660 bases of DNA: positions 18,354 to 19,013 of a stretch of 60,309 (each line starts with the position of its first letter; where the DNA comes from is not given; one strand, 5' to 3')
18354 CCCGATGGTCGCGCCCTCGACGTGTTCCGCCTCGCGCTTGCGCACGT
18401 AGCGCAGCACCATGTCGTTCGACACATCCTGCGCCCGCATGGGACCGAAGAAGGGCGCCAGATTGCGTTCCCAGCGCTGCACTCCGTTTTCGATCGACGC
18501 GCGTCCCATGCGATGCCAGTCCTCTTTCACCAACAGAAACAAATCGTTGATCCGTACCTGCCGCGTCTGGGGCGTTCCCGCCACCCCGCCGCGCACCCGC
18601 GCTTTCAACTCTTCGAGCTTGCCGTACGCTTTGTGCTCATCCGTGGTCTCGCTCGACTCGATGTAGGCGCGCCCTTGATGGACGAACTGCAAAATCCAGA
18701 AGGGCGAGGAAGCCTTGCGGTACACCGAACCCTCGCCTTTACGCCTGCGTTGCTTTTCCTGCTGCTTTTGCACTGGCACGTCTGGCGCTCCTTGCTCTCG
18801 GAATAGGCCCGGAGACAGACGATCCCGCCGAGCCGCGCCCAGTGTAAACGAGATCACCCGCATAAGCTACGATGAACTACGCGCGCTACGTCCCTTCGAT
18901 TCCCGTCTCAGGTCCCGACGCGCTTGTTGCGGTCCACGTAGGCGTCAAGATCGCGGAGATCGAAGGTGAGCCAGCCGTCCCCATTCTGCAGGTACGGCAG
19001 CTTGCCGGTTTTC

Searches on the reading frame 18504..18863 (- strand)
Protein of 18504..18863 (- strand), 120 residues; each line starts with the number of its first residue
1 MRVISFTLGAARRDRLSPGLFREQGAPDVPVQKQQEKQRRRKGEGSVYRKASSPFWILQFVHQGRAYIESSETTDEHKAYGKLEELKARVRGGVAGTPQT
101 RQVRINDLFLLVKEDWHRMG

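Call 92: search_protein_families(library=pfam, proteins=[window:18504-18863:-], max_evalue=10)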
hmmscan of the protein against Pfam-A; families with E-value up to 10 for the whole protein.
window:18504-18863:- (120 aa): 0 families
